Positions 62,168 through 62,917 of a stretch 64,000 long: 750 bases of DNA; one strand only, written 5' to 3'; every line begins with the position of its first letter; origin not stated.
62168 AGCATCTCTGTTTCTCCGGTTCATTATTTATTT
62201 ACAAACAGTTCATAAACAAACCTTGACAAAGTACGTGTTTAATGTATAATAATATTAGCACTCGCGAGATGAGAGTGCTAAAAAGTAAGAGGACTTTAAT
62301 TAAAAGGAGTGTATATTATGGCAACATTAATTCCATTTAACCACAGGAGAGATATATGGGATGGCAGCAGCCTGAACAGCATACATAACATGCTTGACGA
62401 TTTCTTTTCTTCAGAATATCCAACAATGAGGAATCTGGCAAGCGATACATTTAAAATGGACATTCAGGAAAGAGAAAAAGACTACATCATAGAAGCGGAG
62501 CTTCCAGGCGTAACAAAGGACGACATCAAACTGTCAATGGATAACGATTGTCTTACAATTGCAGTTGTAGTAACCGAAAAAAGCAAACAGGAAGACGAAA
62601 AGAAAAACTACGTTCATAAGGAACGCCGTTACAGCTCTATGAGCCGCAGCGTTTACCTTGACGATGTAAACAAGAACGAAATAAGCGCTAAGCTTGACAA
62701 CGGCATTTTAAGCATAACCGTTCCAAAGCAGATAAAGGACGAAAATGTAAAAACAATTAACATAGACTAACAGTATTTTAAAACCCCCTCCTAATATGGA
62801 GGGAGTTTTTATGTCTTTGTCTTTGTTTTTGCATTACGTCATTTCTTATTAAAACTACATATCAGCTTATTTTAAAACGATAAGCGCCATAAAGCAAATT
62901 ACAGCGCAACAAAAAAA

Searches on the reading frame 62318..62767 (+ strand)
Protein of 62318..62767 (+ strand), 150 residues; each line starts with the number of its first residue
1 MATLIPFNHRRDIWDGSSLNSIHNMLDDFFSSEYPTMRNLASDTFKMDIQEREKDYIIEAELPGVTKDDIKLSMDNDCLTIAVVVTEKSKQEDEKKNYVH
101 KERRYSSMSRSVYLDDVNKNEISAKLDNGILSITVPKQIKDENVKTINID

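Call 66: find_encoding_contigs(protein=window:62318-62767:+, flank=10000, max_places=5)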
Protein window:62318-62767:+ (150 aa): 1 contig read that carries it; 1 place shown.
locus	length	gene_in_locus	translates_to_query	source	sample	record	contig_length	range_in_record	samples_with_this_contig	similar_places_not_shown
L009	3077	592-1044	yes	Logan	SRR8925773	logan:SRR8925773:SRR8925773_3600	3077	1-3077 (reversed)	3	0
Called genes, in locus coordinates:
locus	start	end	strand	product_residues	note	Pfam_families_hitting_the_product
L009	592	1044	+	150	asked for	PF00011:HSP20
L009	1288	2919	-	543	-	PF04205:FMN_bind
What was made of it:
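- Tried and rejected: The continuation was recovered instead through the neighbouring hsp20 protein (call 66).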

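Call 71: search_protein_families(library=pfam, proteins=[L009:1291-2919:-], max_evalue=0.1)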
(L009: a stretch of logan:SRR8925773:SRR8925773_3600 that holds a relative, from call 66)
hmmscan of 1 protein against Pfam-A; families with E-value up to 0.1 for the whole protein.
L009:1291-2919:- (543 aa): 3 families
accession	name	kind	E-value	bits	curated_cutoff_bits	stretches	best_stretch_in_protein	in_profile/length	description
PF04205.19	FMN_bind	-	4.3e-15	56.5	22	1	30-101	1-76/77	FMN-binding domain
PF04358.19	DsrC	-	0.011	16.6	24.9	0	195-214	3-22/107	DsrC like protein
PF08938.16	HBS1_N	-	0.017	15.9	26.4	0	487-522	8-43/78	HBS1 N-terminus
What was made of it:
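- Pfam scores FMN_bind at E 4e-15 for residues 30-101 (call 71).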
